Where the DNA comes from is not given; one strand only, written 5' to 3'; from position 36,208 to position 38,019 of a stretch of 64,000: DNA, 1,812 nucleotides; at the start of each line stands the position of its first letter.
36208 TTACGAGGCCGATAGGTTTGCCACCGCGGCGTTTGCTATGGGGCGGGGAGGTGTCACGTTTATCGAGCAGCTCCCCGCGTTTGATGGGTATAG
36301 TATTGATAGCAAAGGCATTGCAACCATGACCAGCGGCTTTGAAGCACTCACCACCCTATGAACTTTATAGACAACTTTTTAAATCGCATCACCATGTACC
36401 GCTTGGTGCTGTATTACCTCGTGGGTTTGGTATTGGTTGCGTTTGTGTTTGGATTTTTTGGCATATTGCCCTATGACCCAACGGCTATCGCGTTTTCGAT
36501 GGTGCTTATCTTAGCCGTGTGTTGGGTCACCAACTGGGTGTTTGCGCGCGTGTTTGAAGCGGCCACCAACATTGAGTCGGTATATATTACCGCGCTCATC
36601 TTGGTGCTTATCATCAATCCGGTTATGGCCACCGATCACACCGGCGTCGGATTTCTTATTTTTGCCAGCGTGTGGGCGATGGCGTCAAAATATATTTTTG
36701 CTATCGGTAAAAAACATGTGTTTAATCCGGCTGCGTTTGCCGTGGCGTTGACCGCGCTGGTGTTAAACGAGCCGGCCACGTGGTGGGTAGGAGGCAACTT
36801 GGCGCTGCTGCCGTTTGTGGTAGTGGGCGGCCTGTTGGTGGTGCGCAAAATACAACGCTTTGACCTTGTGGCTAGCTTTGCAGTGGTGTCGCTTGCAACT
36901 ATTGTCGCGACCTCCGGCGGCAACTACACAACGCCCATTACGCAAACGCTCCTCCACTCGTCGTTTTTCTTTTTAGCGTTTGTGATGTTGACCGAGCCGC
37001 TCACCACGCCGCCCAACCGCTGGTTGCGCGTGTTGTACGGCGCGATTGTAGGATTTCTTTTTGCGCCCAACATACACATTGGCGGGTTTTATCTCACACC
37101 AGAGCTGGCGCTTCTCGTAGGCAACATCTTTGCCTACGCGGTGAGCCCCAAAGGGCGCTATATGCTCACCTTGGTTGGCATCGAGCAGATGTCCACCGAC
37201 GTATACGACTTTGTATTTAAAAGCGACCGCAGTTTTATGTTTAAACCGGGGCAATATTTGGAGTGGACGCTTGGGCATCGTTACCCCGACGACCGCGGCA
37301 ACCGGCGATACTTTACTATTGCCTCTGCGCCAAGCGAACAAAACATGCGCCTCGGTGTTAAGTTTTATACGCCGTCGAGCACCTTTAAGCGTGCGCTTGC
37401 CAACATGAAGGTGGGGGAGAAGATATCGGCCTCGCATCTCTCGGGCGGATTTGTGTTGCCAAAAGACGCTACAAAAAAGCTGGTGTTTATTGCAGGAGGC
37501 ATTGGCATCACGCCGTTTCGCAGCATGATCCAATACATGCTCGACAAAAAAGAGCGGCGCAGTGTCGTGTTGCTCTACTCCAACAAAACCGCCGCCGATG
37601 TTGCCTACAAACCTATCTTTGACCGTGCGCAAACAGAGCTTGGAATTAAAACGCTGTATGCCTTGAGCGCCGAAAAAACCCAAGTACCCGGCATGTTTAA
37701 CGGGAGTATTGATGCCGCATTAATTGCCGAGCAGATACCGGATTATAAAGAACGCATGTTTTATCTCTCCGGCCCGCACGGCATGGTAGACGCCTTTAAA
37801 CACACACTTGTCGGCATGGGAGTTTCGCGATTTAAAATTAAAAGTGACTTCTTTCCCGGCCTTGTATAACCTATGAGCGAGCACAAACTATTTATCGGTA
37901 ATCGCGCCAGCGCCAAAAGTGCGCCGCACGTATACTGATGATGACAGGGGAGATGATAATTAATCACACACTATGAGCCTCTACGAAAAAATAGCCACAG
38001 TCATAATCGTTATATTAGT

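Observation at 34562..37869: Compact flavin-transfer redox module: Cys/His-rich membrane protein, FMN-binding protein, ApbE flavin transferase, RnfD-like::FNR-like fusion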

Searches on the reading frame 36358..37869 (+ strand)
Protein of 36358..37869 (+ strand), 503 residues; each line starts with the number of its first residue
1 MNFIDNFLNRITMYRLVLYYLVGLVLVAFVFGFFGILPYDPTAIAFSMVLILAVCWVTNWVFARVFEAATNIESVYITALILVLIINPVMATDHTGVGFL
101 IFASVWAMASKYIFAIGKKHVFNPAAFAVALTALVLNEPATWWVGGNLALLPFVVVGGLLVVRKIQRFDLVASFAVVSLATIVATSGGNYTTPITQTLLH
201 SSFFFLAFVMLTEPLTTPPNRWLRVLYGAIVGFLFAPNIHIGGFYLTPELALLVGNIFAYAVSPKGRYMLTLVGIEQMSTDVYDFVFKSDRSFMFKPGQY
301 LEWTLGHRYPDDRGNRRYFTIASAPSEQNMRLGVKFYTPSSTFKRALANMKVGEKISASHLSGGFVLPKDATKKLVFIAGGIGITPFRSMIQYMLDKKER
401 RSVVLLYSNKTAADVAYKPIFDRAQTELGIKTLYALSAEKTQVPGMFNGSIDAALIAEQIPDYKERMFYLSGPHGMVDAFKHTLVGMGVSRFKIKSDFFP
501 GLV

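Call 3: search_protein_families(library=pfam, proteins=[window:36358-37869:+], max_evalue=0.01)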
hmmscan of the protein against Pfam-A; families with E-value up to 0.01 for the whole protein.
window:36358-37869:+ (503 aa): 3 families
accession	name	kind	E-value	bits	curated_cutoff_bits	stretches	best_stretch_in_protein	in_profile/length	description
PF00175.26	NAD_binding_1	-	8.1e-16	59.1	22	1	377-480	1-107/109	Oxidoreductase NAD-binding domain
PF03116.20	NQR2_RnfD_RnfE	-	6.9e-08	32.6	27.7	1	151-260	176-284/296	NQR2, RnfD, RnfE family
PF08030.17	NAD_binding_6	-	0.0085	16.6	22.2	0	373-399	2-28/156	Ferric reductase NAD binding domain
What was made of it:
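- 36358..37158 (+): Gene D, N-terminal domain (residues 1-267): RnfD/NqrB-like membrane domain with about 10 helices, N-terminus inside, and no flavinylation site. Call 3: PF03116, E 7e-8.
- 37159..37869 (+): Gene D, C-terminal domain (residues 268-503): FNR-like FAD/NAD(P)H-binding domain, cytoplasmic. Call 3: PF00175, E 8e-16.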

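Call 4: search_protein_families(library=ncbifam, proteins=[window:36358-37869:+], max_evalue=0.01)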
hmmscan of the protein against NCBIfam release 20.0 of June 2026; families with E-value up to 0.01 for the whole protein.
window:36358-37869:+ (503 aa): 25 families
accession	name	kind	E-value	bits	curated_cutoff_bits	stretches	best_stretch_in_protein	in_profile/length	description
NF009805.0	PRK13289.1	equivalog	1.6e-25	89.9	432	1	279-499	166-392/399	NO-inducible flavohemoprotein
TIGR02160.1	PA_CoA_Oxy5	hypoth_equivalog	4.7e-22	78.3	420.8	1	291-499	29-241/352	1,2-phenylacetyl-CoA epoxidase subunit PaaE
NF058606.1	GlBtMonoRdsGbcB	equivalog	3e-20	72.4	500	1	265-489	11-237/362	glycine betaine monooxygenase reductase subunit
NF007964.0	PRK10684.1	equivalog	1.6e-18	66.7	383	1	269-496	11-234/333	NADH oxidoreductase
NF040810.1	BenC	equivalog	8.7e-18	64.5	430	1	270-491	107-322/333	benzoate 1,2-dioxygenase electron transfer component BenC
NF005963.0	PRK08051.1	equivalog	1.1e-16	60.9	230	1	275-492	11-223/233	NAD(P)H-flavin reductase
NF045803.1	MethMoxFADbindMmoC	equivalog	7.7e-16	57.8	500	1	272-494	111-335/343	aromatic/alkene monooxygenase hydroxylase FAD-binding subunit MmoC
NF008822.0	PRK11872.1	equivalog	7e-12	45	402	1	289-497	131-333/341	anthranilate 1,2-dioxygenase electron transfer component AntC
NF052252.1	flav_redu_LuxG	exception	7.5e-12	44.9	340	1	274-485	7-214/232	flavin mononucleotide reductase LuxG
TIGR01941.1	nqrF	equivalog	6e-11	41.9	295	1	320-498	226-402/405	NADH:ubiquinone reductase (Na(+)-transporting) subunit F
NF040830.1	sulfhyd_ShyC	equivalog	1.4e-08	34.3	600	1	290-418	34-154/288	NAD(P)-dependent hydrogenase/sulfhydrogenase 2 subunit gamma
NF006220.0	PRK08345.1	subfamily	2.9e-08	33.3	395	1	290-439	38-182/294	cytochrome-c3 hydrogenase subunit gamma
NF008178.0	PRK10926.1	equivalog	2.9e-08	33.3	390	1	295-451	31-185/248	ferredoxin--NADP(+) reductase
TIGR02911.1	sulfite_red_B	equivalog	1.5e-06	27.5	288.6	1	344-488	70-213/261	anaerobic sulfite reductase subunit AsrB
NF000796.0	PRK00054.1-1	equivalog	8.9e-06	25.1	224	1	271-424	7-140/254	dihydroorotate dehydrogenase electron transfer subunit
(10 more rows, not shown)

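Call 5: find_homologous_proteins(query=window:36358-37866:+)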
Query window:36358-37866:+ (503 aa): 7629 proteins with E <= 0.001 among 8000 candidates; the best 120 are listed.
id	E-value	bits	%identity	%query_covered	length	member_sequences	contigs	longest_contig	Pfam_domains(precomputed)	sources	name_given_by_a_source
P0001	0.0e+0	1054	96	98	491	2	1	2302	PF00175.27,PF03116.21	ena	-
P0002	7.0e-298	1006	88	100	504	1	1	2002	PF00175.27,PF03116.21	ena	-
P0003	5.5e-294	993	88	100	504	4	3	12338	PF00175.27,PF03116.21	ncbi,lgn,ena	-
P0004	1.2e-284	963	85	100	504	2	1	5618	PF00175.27,PF03116.21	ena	-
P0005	3.4e-283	958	94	91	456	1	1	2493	PF00175.27,PF03116.21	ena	-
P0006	1.3e-281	953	85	100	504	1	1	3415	PF00175.27,PF03116.21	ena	-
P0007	7.8e-273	924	81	100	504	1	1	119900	PF00175.27,PF03116.21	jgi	jgi:ferredoxin-NADP reductase/Na+-translocating ferredoxin:NAD+ oxidoreductase RnfD subunit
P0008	9.5e-271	917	81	100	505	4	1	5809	PF00175.27,PF03116.21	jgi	jgi:ferredoxin-NADP reductase/Na+-translocating ferredoxin:NAD+ oxidoreductase RnfD subunit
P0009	1.8e-267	906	79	100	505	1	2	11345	PF00175.27,PF03116.21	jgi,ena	jgi:ferredoxin-NADP reductase/Na+-translocating ferredoxin:NAD+ oxidoreductase RnfD subunit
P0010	3.3e-265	899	80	100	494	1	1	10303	PF00175.27,PF03116.21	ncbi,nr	ncbi:MAG: RnfABCDGE type electron transport complex subunit D [Patescibacteria group bacterium]|nr:R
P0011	3.7e-265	898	80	100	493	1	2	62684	PF00175.27,PF03116.21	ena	-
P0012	5.0e-264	895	78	100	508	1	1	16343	PF00175.27,PF03116.21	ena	-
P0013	5.4e-264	895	79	100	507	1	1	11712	PF00175.27,PF03116.21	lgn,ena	-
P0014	9.1e-263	890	80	98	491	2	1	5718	PF00175.27,PF03116.21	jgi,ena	-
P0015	1.0e-262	890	80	98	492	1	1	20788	PF00175.27,PF03116.21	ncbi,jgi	jgi:ferredoxin-NADP reductase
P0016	6.1e-262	888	78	100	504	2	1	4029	PF00175.27,PF03116.21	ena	-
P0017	1.2e-261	887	77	100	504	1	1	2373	PF00175.27,PF03116.21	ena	-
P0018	1.8e-261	886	77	100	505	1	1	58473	PF00175.27,PF03116.21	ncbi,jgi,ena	-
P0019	3.6e-261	885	78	100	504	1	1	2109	PF00175.27,PF03116.21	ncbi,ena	-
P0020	7.3e-260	881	77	100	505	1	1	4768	PF00175.27,PF03116.21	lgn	-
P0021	1.2e-259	880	76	100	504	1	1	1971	PF00175.27,PF03116.21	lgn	-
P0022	3.8e-259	879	76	100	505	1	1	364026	PF00175.27,PF03116.21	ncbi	-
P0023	1.8e-257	873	75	100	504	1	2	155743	PF00175.27,PF03116.21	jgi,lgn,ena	jgi:ferredoxin-NADP reductase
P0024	4.7e-257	872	76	100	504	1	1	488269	PF00175.27,PF03116.21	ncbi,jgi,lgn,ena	jgi:ferredoxin-NADP reductase/Na+-translocating ferredoxin:NAD+ oxidoreductase RnfD subunit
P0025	3.5e-256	869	77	100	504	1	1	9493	PF00175.27,PF03116.21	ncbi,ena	-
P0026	5.8e-256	868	76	100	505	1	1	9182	PF00175.27,PF03116.21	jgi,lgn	jgi:ferredoxin-NADP reductase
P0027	2.4e-255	866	76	100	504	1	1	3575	PF00175.27,PF03116.21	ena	-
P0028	2.8e-255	866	76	100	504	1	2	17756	PF00175.27,PF03116.21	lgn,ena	-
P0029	5.5e-255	865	76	100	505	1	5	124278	PF00175.27,PF03116.21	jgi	jgi:ferredoxin-NADP reductase/Na+-translocating ferredoxin:NAD+ oxidoreductase RnfD subunit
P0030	6.4e-255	865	75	100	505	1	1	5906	PF00175.27,PF03116.21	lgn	-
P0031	4.1e-254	862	75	100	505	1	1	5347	PF00175.27,PF03116.21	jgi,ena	-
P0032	5.1e-254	862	75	100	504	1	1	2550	PF00175.27,PF03116.21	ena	-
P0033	7.6e-254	861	76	99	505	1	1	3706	PF00175.27,PF03116.21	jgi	jgi:ferredoxin-NADP reductase/Na+-translocating ferredoxin:NAD+ oxidoreductase RnfD subunit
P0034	8.0e-254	861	76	100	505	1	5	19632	PF00175.27,PF03116.21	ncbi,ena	-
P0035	3.9e-253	859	75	100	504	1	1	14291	PF00175.27,PF03116.21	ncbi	-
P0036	1.3e-252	857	73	100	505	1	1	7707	PF00175.27,PF03116.21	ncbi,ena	-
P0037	2.4e-252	856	74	100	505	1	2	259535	PF00175.27,PF03116.21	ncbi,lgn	-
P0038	8.7e-252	854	74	100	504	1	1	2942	PF00175.27,PF03116.21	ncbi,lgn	-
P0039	1.4e-250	850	73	100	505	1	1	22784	PF00175.27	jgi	jgi:ferredoxin-NADP reductase/Na+-translocating ferredoxin:NAD+ oxidoreductase RnfD subunit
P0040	4.4e-250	849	78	97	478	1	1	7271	PF00175.27,PF03116.21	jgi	jgi:ferredoxin-NADP reductase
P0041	1.0e-249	847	74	100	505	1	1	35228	PF00175.27,PF03116.21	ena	-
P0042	1.0e-248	844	73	100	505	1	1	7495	PF00175.27,PF03116.21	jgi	jgi:ferredoxin-NADP reductase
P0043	1.7e-248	843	73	100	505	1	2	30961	PF00175.27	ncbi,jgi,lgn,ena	-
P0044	3.2e-248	842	74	100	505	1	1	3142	PF00175.27,PF03116.21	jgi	jgi:ferredoxin-NADP reductase/Na+-translocating ferredoxin:NAD+ oxidoreductase RnfD subunit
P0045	7.3e-248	841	75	99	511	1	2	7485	PF00175.27,PF03116.21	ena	-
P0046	9.3e-248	841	73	100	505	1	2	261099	PF00175.27,PF03116.21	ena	-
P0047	2.5e-247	840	75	100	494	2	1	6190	PF00175.27,PF03116.21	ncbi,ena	-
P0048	3.2e-247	839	75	100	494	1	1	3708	PF00175.27,PF03116.21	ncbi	-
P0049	5.5e-247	838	73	100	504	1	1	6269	PF00175.27,PF03116.21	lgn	-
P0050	8.8e-247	838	74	100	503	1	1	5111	PF00175.27,PF03116.21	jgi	-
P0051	2.0e-246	837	72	100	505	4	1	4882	PF00175.27,PF03116.21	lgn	-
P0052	5.5e-246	835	72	100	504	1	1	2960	PF00175.27,PF03116.21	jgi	jgi:ferredoxin-NADP reductase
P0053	5.7e-246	835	74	100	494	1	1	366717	PF00175.27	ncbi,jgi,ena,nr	ncbi:MAG TPA: hypothetical protein VMH91_00765 [Candidatus Paceibacterota bacterium]|nr:hypothetical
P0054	7.1e-246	835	73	99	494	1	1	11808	PF00175.27,PF03116.21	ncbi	-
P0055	8.7e-245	831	70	99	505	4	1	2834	PF00175.27,PF03116.21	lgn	-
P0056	1.6e-244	830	70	100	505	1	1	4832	PF00175.27,PF03116.21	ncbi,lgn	-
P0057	2.3e-243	827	72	100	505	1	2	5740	PF00175.27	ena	-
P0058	4.5e-243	826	72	99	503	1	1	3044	PF00175.27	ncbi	-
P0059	5.8e-243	825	73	100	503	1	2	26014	PF00175.27,PF03116.21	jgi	jgi:ferredoxin-NADP reductase/Na+-translocating ferredoxin:NAD+ oxidoreductase RnfD subunit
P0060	8.7e-243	825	72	100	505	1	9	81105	PF00175.27,PF03116.21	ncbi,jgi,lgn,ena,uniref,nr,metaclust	ncbi:MAG: hypothetical protein CO029_03200 [Candidatus Magasanikbacteria bacterium CG_4_9_14_0_2_um_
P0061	1.2e-242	824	74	100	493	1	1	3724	PF00175.27,PF03116.21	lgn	-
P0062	3.4e-242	823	72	100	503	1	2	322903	PF00175.27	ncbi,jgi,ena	jgi:ferredoxin-NADP reductase/Na+-translocating ferredoxin:NAD+ oxidoreductase RnfD subunit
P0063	2.8e-241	820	72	100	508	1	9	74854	PF00175.27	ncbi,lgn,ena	-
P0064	8.3e-241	818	72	100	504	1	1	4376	PF00175.27,PF03116.21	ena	-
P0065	8.6e-241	818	71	100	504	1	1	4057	PF00175.27,PF03116.21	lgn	-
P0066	1.0e-240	818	72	97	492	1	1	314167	PF00175.27,PF03116.21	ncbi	-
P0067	1.4e-240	817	74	100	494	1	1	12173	PF00175.27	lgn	-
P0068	1.7e-240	817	71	100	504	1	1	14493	PF00175.27,PF03116.21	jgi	jgi:ferredoxin-NADP reductase/Na+-translocating ferredoxin:NAD+ oxidoreductase RnfD subunit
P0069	2.2e-240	817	73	100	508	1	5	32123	PF00175.27,PF03116.21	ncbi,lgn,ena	-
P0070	7.6e-240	815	70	100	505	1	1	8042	PF00175.27,PF03116.21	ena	-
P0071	7.7e-240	815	70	97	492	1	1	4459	PF00175.27,PF03116.21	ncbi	-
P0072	8.5e-240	815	71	99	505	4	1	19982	PF00175.27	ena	-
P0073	1.4e-239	814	70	100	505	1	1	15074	PF00175.27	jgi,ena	-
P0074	1.8e-239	814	72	93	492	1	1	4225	PF00175.27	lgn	-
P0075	2.2e-239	813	74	97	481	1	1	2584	PF00175.27,PF03116.21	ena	-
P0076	3.0e-239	813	73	100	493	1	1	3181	PF00175.27,PF03116.21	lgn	-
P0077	3.4e-239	813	70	99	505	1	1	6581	PF00175.27,PF03116.21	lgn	-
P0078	1.5e-238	811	73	100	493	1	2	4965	PF00175.27,PF03116.21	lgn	-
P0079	2.0e-238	810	72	97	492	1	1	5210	PF00175.27,PF03116.21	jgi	jgi:ferredoxin-NADP reductase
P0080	5.7e-238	809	71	99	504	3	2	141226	PF00175.27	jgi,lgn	jgi:ferredoxin-NADP reductase/Na+-translocating ferredoxin:NAD+ oxidoreductase RnfD subunit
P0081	7.1e-238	808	72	100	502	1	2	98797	PF00175.27,PF03116.21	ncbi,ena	-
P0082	3.9e-237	806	73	100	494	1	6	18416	PF00175.27,PF03116.21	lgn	-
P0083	9.5e-237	805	72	100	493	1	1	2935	PF00175.27,PF03116.21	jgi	jgi:ferredoxin-NADP reductase/Na+-translocating ferredoxin:NAD+ oxidoreductase RnfD subunit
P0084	1.7e-236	804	68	100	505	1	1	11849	PF00175.27,PF03116.21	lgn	-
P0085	1.9e-236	804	73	94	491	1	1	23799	PF00175.27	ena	-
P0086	5.5e-236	802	72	100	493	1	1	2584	PF00175.27,PF03116.21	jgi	jgi:ferredoxin-NADP reductase/Na+-translocating ferredoxin:NAD+ oxidoreductase RnfD subunit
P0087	6.8e-236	802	72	100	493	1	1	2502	PF00175.27,PF03116.21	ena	-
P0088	1.4e-235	801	73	100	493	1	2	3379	PF00175.27,PF03116.21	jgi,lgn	-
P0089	8.4e-235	798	70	99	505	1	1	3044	PF00175.27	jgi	jgi:ferredoxin-NADP reductase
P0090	9.0e-235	798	72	100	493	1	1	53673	PF00175.27,PF03116.21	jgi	jgi:ferredoxin-NADP reductase/Na+-translocating ferredoxin:NAD+ oxidoreductase RnfD subunit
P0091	9.9e-235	798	71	97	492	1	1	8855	PF00175.27,PF03116.21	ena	-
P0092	1.3e-234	798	69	100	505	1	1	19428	PF00175.27,PF03116.21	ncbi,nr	ncbi:MAG: RnfABCDGE type electron transport complex subunit D [Patescibacteria group bacterium]|nr:R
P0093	1.7e-234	797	68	100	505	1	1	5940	PF00175.27,PF03116.21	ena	-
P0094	4.6e-234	796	69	99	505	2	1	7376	PF00175.27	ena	-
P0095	4.8e-234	796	69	100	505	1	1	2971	PF00175.27,PF03116.21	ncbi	-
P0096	5.8e-234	795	70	100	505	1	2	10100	PF00175.27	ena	-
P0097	8.7e-234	795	70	100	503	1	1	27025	PF00175.27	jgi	jgi:ferredoxin-NADP reductase/Na+-translocating ferredoxin:NAD+ oxidoreductase RnfD subunit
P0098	1.2e-233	794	70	100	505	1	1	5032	PF00175.27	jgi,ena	-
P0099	6.4e-233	792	69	100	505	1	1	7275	PF00175.27,PF03116.21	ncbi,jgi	-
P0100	1.4e-232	791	67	100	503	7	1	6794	PF00175.27,PF03116.21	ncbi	-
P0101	1.5e-232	791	68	99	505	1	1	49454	PF00175.27,PF03116.21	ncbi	-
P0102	2.0e-232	790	69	100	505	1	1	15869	PF00175.27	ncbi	-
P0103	2.0e-232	790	69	99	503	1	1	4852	PF00175.27,PF03116.21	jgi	jgi:ferredoxin-NADP reductase/Na+-translocating ferredoxin:NAD+ oxidoreductase RnfD subunit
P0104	3.3e-232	790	71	98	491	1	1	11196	PF00175.27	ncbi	-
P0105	6.6e-232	789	69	100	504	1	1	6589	PF00175.27,PF03116.21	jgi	jgi:ferredoxin-NADP reductase/Na+-translocating ferredoxin:NAD+ oxidoreductase RnfD subunit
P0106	6.9e-232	789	69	100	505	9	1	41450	PF00175.27,PF03116.21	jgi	jgi:ferredoxin-NADP reductase/Na+-transporting NADH:ubiquinone oxidoreductase subunit NqrB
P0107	1.5e-231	787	69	100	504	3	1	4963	PF00175.27,PF03116.21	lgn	-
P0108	4.7e-231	786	69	100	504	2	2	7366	PF00175.27,PF03116.21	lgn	-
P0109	5.6e-231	786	68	100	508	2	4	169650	PF00175.27,PF03116.21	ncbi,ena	-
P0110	6.8e-231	785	70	99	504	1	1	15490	PF00175.27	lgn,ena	-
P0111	7.9e-231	785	70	100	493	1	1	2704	PF00175.27,PF03116.21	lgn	-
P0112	2.2e-230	784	68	100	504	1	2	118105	PF00175.27,PF03116.21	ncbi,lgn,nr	ncbi:MAG: RnfABCDGE type electron transport complex subunit D [bacterium]|nr:RnfABCDGE type electron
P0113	4.6e-230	783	68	100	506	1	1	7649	PF00175.27,PF03116.21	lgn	-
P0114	1.0e-229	781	68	100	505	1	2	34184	PF00175.27,PF03116.21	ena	-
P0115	1.0e-229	781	68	100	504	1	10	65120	PF00175.27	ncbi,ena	-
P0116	1.1e-229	781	69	100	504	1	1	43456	PF00175.27,PF03116.21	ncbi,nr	ncbi:MAG: hypothetical protein Q8P17_04390 [bacterium]|nr:hypothetical protein [bacterium]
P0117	1.6e-229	781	69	100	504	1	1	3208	PF00175.27,PF03116.21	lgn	-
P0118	1.7e-229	781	68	100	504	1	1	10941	PF00175.27,PF03116.21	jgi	jgi:ferredoxin-NADP reductase/Na+-translocating ferredoxin:NAD+ oxidoreductase RnfD subunit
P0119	2.4e-229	780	69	100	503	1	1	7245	PF00175.27,PF03116.21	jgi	-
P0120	4.1e-229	779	67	100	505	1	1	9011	PF00175.27,PF03116.21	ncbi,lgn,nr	ncbi:MAG: RnfABCDGE type electron transport complex subunit D [Candidatus Pacebacteria bacterium]|nr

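Call 11: find_related_loci(query=window:36358-37866:+, collection=genome_contigs, flank=6000)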
Query window:36358-37866:+ (503 aa) in genome_contigs; peptide patterns used: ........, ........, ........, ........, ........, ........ (x = any residue, [..] = any of these).
132 stretches matched a pattern; 75 encode a relative of the query (tblastn E <= 1e-3); 75 distinct loci.
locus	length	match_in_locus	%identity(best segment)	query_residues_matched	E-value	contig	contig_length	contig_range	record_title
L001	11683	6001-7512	88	1-503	0e+0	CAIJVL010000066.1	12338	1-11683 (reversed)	Candidatus Adlerbacteria bacterium isolate T7-022_bin-222 genome assembly, contig: bin-222:66/69, whole genome shotgun s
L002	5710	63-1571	80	1-503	0e+0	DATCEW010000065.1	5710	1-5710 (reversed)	MAG TPA_asm: Candidatus Paceibacterota bacterium isolate SMAG_U7764 k141_163695, whole genome shotgun sequence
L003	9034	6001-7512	77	1-503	0e+0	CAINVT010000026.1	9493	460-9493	uncultured bacterium isolate C24_bin-1043 genome assembly, contig: bin-1043:26/73, whole genome shotgun sequence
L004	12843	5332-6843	80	1-503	0e+0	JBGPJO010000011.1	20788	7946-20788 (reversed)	MAG: Candidatus Paceibacteria bacterium isolate OBJ_0618_7090110_307 k141_10102639_length_20788_cov_12.9832, whole genom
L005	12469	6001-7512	77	1-503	0e+0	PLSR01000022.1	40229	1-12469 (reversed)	MAG: Candidatus Kaiserbacteria bacterium isolate bog_1339 73.20120700_S1D.328_contig_60497, whole genome shotgun sequenc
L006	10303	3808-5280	80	1-501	0e+0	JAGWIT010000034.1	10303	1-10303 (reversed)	MAG: Patescibacteria group bacterium isolate REEB120 contig-150_8696, whole genome shotgun sequence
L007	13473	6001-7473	74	1-501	0e+0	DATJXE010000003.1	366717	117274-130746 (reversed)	MAG TPA_asm: Candidatus Paceibacterota bacterium isolate SMAG_U15118 k141_1970821, whole genome shotgun sequence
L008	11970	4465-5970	69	1-501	0e+0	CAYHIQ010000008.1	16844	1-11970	MAG TPA_asm: uncultured Candidatus Saccharibacteria bacterium isolate ERP119705_co13_441 genome assembly, contig: NODE_4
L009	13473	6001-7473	71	1-501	0e+0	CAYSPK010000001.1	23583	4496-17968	MAG TPA_asm: uncultured Candidatus Saccharibacteria bacterium isolate SRP263991_co5_96 genome assembly, contig: NODE_428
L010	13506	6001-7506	68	1-501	0e+0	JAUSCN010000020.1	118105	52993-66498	MAG: bacterium isolate E14_concoct.bin.140 E14_k141_115733, whole genome shotgun sequence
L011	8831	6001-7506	68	1-501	0e+0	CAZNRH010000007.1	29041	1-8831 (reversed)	MAG TPA_asm: uncultured Candidatus Saccharibacteria bacterium isolate SRP128015_co3_412 genome assembly, contig: NODE_13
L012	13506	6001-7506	67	1-501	0e+0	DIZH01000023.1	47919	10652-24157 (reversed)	MAG TPA_asm: Patescibacteria group bacterium UBA6033 UBA6033_contig_1994, whole genome shotgun sequence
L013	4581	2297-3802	67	1-501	0e+0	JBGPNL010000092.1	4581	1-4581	MAG: Candidatus Paceibacteria bacterium isolate OBJ_0618_7090110_215 k141_3624877_length_4581_cov_8.9739, whole genome s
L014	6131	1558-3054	66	4-501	0e+0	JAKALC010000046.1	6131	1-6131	MAG: bacterium isolate WY5.bin108 NODE_25095_length_6131_cov_1.114424, whole genome shotgun sequence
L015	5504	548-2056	65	1-503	0e+0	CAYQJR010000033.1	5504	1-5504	MAG TPA_asm: uncultured Candidatus Saccharibacteria bacterium isolate SRP136066_co1_416 genome assembly, contig: NODE_25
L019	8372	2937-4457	64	1-501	0e+0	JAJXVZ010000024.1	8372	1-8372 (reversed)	MAG: bacterium isolate BP5.bin54 NODE_15734_length_8372_cov_6.821104, whole genome shotgun sequence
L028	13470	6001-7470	60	1-503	1e-179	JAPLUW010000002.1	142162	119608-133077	MAG: Candidatus Adlerbacteria bacterium isolate LacPavin_0818_WC45_MAG_49_12 LacPavin_0818_WC45_scaffold_541549, whole g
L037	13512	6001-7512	49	1-503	1e-151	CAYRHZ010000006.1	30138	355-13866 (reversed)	MAG TPA_asm: uncultured Candidatus Saccharibacteria bacterium isolate SRP286056_co1_489 genome assembly, contig: NODE_17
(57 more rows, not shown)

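Call 21: search_solved_structures(query=A1, max_evalue=0.01, show_alignments=0)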
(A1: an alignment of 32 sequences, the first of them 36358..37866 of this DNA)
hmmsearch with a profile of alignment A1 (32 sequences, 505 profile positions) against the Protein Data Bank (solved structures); distinct sequences matched with E-value up to 0.01: 125 (the best 60 are shown).
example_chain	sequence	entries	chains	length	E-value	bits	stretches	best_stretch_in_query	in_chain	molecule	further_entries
7qu3_A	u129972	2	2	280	8.6e-16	61.1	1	348-503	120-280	Na(+)-translocating NADH-quinone reductase subunit F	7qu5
7qty_A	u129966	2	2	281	4.1e-15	58.8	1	348-503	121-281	Na(+)-translocating NADH-quinone reductase subunit F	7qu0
4wqm_A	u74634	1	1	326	5.1e-15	58.5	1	266-499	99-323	Toluene-4-monooxygenase electron transfer component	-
2r6h_A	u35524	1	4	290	1.1e-14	57.4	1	349-499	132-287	NADH:ubiquinone oxidoreductase, Na translocating, F subunit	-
6o0a_A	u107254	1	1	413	1.2e-14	57.3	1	268-501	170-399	Flavohemoglobin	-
4u9u_A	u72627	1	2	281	2e-14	56.6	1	348-503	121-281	Na(+)-translocating NADH-quinone reductase subunit F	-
8ad4_A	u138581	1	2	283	2e-14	56.5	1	348-503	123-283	Na(+)-translocating NADH-quinone reductase subunit F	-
4uaj_A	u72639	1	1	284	2e-14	56.5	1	348-503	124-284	Na(+)-translocating NADH-quinone reductase subunit F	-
7xk3_F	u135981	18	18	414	2.5e-14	56.2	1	349-503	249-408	Na(+)-translocating NADH-quinone reductase subunit F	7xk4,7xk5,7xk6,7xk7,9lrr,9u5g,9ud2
2eix_A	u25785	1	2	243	2.9e-14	56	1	268-492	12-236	NADH-cytochrome b5 reductase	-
8a1t_F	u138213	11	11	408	3.8e-14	55.6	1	349-503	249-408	Na(+)-translocating NADH-quinone reductase subunit F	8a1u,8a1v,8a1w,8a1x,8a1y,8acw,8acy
8ad3_A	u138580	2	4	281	1.2e-13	53.9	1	348-499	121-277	Na(+)-translocating NADH-quinone reductase subunit F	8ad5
1cqx_A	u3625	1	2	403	1.8e-13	53.4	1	294-501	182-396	FLAVOHEMOPROTEIN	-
3ozu_A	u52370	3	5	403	2.3e-13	53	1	294-501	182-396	Flavohemoprotein | Flavohemoglobin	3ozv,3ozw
4eh1_A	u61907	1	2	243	6.6e-13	51.5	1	276-501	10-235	Flavohemoprotein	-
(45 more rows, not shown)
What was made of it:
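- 37159..37869 (+): Call 21: NqrF FAD domain 7qu3, E 9e-16.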
